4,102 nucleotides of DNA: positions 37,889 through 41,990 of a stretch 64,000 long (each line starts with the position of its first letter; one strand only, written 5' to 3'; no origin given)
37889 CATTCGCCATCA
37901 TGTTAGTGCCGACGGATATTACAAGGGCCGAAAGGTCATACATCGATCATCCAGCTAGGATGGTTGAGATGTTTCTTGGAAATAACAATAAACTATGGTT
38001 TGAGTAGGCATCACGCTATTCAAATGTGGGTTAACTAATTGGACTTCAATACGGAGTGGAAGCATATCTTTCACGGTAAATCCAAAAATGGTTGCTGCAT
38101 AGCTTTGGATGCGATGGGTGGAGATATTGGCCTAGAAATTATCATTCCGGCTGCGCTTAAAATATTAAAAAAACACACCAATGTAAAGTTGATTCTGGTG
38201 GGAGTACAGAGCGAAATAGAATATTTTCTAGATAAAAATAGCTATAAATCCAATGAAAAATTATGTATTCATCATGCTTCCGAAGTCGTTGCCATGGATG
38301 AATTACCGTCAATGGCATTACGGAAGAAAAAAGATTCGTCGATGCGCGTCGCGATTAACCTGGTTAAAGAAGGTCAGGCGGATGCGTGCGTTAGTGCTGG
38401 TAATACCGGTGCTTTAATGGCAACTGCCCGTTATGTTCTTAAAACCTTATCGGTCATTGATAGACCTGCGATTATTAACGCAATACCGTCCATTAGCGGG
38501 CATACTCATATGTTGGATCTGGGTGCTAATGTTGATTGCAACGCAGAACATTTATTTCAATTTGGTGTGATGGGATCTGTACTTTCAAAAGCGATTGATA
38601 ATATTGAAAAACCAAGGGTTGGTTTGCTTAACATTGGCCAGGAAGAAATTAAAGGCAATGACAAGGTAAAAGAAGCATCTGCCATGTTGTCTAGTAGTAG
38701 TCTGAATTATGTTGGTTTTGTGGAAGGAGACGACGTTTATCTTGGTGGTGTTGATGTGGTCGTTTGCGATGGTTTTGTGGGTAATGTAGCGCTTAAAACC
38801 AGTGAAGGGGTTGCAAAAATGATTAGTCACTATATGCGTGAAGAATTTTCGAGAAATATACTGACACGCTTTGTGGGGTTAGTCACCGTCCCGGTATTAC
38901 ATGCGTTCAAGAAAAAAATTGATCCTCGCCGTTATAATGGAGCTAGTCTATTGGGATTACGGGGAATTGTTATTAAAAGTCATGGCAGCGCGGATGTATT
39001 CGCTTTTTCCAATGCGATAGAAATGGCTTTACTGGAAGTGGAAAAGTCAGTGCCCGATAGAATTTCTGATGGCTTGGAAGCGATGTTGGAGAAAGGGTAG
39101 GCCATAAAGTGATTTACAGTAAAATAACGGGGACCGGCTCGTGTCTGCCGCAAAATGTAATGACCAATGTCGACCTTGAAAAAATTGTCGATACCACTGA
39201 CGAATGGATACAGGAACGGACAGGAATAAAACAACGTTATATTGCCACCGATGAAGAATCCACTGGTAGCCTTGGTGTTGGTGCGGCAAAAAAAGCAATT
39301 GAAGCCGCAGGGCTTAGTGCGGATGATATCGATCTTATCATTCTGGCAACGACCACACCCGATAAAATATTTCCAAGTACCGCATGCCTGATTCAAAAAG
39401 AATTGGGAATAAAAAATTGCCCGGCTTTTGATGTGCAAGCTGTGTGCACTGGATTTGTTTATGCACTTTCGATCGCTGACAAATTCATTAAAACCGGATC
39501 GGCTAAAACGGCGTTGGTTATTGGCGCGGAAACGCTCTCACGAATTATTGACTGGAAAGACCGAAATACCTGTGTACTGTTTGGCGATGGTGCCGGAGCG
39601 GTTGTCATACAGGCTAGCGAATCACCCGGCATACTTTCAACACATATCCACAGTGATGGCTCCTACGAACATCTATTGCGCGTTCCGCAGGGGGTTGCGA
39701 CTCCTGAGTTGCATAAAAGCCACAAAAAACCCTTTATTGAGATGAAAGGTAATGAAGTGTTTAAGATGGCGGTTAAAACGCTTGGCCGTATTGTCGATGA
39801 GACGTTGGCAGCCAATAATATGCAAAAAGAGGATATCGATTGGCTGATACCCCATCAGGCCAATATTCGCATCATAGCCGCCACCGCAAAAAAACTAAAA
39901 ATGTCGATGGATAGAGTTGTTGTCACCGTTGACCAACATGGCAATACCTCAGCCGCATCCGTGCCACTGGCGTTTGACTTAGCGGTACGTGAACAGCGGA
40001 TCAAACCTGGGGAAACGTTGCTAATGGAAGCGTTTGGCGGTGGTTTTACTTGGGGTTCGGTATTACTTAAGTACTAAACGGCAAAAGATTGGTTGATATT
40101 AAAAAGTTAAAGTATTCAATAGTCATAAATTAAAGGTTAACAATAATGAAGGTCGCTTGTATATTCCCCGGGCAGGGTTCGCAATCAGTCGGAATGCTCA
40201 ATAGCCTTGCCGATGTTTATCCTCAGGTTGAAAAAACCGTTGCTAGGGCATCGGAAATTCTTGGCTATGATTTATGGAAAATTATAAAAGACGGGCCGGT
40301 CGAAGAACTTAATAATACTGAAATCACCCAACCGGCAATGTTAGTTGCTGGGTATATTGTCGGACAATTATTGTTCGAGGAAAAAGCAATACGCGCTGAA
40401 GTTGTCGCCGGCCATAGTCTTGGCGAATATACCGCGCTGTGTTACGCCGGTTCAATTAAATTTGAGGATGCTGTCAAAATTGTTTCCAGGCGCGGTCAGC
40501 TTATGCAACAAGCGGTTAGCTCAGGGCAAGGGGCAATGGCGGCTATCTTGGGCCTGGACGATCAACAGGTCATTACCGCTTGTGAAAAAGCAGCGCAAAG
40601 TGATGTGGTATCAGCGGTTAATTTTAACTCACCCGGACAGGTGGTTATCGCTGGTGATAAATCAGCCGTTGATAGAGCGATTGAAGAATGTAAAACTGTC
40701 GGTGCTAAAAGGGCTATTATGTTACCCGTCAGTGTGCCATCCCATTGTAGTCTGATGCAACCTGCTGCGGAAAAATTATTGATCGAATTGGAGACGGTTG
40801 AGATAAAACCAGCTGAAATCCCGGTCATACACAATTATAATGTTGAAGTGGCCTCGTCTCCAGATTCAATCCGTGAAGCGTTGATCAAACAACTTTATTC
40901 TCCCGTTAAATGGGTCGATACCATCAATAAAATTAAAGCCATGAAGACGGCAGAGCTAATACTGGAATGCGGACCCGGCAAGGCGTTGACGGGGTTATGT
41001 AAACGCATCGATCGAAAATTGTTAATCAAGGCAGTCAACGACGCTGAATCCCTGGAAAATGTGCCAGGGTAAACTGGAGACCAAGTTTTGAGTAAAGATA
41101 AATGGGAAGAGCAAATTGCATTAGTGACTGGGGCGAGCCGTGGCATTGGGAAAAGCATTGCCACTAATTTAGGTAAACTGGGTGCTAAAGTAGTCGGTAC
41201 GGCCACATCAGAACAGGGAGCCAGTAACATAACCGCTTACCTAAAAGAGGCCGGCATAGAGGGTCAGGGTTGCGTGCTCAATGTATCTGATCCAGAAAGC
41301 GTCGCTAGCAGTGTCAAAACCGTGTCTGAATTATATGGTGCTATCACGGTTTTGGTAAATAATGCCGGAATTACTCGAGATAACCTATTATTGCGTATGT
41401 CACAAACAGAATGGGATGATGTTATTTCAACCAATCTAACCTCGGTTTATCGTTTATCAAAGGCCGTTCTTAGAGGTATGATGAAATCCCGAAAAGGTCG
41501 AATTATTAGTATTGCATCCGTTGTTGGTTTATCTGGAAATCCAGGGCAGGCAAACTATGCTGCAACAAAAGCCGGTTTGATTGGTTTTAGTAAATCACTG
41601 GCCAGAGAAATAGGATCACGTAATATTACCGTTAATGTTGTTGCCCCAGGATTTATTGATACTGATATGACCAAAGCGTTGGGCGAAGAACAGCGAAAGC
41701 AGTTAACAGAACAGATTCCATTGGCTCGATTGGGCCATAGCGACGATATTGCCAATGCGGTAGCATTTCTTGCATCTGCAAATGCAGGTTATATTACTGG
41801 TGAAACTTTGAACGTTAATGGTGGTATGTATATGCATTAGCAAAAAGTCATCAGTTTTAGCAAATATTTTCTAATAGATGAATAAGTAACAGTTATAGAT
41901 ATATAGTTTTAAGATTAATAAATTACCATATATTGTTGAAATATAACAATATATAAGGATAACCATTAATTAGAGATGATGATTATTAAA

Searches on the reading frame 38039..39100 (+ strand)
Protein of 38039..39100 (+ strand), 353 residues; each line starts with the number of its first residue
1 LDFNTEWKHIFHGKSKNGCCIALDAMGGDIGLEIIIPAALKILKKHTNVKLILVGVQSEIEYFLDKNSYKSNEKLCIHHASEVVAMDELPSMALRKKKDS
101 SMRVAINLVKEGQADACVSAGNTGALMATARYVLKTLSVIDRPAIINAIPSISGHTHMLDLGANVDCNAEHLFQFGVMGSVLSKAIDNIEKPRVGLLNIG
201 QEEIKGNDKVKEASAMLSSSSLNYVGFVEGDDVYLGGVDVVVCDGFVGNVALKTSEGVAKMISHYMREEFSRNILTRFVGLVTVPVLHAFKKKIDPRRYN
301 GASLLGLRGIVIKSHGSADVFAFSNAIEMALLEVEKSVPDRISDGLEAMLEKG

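Call 60: search_protein_families(library=pfam, proteins=[window:38039-39100:+], max_evalue=0.000001)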
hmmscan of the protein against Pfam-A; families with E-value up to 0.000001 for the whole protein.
window:38039-39100:+ (353 aa): 1 family
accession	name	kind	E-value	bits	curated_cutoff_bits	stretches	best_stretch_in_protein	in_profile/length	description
PF02504.20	FA_synthesis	-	8.7e-107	357.4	29.1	1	21-339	3-322/324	Fatty acid synthesis protein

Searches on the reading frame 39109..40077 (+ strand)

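Call 60: search_protein_families(library=pfam, proteins=[window:39109-40077:+], max_evalue=0.000001)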
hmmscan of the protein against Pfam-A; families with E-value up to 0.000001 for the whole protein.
window:39109-40077:+ (322 aa): 3 families
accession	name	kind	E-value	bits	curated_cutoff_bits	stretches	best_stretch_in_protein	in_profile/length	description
PF08541.16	ACP_syn_III_C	-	3.2e-39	133.4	26.6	1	233-322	1-90/90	3-Oxoacyl-[acyl-carrier-protein (ACP)] synthase III C terminal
PF08545.16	ACP_syn_III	-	2.1e-35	120.9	24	1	107-184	1-80/80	3-Oxoacyl-[acyl-carrier-protein (ACP)] synthase III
PF00108.29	Thiolase_N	-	2.4e-07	30.8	26.4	1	37-146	8-118/260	Thiolase, N-terminal domain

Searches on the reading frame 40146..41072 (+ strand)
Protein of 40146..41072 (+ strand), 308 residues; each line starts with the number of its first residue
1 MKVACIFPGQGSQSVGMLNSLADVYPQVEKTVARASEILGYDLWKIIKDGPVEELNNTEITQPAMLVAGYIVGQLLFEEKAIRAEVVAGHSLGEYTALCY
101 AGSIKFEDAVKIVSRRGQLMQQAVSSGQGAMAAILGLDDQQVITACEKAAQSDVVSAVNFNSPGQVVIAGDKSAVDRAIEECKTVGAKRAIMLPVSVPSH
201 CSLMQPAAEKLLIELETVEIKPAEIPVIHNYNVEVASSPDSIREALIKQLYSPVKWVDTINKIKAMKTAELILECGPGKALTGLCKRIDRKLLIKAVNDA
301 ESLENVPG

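Call 61: search_protein_families(library=pfam, proteins=[window:40146-41072:+], max_evalue=0.000001)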
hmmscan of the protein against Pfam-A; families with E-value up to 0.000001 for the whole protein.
window:40146-41072:+ (308 aa): 1 family
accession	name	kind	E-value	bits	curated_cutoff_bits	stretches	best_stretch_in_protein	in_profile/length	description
PF00698.26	Acyl_transf_1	-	3.4e-34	119.2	32.7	1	6-265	3-255/319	Acyl transferase domain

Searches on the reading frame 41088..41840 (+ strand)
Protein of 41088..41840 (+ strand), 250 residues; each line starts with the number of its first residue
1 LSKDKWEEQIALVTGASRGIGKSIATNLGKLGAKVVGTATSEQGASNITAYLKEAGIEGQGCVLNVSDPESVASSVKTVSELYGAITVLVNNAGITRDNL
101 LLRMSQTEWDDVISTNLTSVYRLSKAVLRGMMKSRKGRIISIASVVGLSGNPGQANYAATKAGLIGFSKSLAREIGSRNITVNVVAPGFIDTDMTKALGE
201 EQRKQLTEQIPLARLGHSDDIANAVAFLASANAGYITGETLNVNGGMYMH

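Call 61: search_protein_families(library=pfam, proteins=[window:41088-41840:+], max_evalue=0.000001)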
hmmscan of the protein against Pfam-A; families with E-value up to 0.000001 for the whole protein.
window:41088-41840:+ (250 aa): 3 families
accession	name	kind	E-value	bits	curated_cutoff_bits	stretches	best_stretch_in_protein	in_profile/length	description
PF13561.12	adh_short_C2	-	3.9e-63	213.6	27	1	15-247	1-235/236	Enoyl-(Acyl carrier protein) reductase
PF00106.31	adh_short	-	2.7e-58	197.1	26.6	1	9-202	1-194/195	short chain dehydrogenase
PF08659.16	KR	-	1.1e-18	68.2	22.6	1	12-173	4-165/180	KR domain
